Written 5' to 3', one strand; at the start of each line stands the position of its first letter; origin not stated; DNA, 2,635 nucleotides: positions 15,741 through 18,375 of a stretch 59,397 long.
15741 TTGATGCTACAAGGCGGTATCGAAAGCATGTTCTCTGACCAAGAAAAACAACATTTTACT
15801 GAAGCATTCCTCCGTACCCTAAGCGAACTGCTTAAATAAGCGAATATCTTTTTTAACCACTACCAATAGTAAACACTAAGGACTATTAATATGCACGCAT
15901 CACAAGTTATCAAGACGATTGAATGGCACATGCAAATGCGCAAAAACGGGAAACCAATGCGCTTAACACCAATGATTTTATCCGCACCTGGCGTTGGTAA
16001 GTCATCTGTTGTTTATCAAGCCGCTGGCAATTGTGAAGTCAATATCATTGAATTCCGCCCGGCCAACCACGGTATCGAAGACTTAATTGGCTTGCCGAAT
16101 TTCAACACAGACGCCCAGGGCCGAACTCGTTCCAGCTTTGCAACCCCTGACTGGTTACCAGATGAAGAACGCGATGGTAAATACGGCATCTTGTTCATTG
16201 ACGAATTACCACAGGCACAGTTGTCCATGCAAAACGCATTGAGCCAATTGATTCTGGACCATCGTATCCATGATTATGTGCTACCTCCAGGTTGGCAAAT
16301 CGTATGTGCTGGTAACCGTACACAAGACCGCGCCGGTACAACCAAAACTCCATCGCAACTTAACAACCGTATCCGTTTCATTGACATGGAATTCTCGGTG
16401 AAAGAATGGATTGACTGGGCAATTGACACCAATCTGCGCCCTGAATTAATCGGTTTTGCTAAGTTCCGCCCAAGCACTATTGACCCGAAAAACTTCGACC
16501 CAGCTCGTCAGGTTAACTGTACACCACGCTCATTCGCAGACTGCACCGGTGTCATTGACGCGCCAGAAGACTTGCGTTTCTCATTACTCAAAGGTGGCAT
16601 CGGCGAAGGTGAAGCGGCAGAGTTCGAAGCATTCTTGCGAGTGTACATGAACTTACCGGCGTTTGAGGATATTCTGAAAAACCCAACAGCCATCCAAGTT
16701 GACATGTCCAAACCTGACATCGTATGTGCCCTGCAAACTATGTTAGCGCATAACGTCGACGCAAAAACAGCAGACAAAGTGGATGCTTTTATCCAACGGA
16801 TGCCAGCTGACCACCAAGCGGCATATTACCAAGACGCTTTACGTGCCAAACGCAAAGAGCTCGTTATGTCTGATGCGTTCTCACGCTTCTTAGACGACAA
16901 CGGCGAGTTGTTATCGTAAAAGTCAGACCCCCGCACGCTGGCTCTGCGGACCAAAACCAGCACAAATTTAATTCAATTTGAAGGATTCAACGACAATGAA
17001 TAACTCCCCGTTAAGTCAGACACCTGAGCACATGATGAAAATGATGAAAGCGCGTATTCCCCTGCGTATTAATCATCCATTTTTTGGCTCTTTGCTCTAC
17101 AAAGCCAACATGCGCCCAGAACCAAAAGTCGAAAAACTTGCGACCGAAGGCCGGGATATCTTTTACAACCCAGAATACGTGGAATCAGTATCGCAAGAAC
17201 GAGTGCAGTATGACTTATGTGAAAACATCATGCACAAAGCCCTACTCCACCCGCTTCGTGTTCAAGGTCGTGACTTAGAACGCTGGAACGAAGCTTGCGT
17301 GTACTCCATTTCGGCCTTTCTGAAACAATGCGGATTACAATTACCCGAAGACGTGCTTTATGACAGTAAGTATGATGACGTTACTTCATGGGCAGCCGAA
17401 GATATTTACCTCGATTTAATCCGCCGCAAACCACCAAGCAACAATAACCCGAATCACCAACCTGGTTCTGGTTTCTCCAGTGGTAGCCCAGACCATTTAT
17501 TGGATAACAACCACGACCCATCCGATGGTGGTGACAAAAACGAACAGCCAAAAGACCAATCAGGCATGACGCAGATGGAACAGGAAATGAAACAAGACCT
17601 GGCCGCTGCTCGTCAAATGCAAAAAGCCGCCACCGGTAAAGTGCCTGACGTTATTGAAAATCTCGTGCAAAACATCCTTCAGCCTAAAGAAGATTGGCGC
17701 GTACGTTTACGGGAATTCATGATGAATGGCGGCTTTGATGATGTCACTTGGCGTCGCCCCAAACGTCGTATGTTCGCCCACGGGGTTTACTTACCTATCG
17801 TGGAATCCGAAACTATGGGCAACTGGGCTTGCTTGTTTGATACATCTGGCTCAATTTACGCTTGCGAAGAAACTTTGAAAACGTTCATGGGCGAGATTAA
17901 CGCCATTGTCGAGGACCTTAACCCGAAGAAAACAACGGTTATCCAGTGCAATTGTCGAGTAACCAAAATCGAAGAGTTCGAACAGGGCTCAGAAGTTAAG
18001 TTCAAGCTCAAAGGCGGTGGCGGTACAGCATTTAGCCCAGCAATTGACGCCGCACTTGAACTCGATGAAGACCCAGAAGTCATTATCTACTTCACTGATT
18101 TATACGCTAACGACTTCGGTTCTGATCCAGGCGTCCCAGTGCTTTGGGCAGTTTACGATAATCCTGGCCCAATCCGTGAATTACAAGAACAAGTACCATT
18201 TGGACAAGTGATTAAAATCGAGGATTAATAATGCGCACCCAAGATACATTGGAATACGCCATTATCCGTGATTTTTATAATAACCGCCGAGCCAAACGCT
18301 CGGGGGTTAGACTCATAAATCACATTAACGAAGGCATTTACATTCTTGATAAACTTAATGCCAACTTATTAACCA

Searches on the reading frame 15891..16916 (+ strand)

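Call 41: search_protein_families(library=pfam, proteins=[window:15891-16916:+], max_evalue=0.01)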
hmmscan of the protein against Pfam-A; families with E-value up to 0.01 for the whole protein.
window:15891-16916:+ (342 aa): 0 families

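Call 83: search_protein_families(library=phrogs, proteins=[window:15891-16916:+], max_evalue=0.00001)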
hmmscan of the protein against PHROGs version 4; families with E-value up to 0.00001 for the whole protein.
window:15891-16916:+ (342 aa): 2 families
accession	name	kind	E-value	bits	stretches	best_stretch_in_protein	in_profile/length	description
phrog_1297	-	other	1.7e-77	261.8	1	22-341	23-353/356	ATPase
phrog_16335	-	other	1.7e-17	64.5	1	26-172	28-173/267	ATPase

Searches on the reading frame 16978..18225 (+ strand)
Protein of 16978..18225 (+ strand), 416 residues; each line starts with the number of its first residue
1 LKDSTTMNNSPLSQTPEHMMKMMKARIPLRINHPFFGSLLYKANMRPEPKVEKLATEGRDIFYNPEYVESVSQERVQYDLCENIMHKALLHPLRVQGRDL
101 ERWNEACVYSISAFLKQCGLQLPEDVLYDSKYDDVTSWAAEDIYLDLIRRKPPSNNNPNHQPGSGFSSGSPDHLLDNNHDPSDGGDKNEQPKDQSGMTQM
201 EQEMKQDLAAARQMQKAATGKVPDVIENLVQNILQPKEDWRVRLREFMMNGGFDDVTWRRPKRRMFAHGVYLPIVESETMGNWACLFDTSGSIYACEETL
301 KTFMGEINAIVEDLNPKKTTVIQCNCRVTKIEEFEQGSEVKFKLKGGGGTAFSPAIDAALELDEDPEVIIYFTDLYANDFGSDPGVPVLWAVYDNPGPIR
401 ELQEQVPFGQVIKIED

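Call 41: search_protein_families(library=pfam, proteins=[window:16978-18225:+], max_evalue=0.01)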
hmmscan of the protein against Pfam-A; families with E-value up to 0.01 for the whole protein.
window:16978-18225:+ (416 aa): 2 families
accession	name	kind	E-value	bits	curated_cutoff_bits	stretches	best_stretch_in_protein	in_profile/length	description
PF13203.12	DUF2201_N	-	6.2e-38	131.4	23.2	1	19-273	3-268/271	Putative metallopeptidase domain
PF09967.15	DUF2201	-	3.6e-21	76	26.4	1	285-415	3-123/123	VWA-like domain (DUF2201)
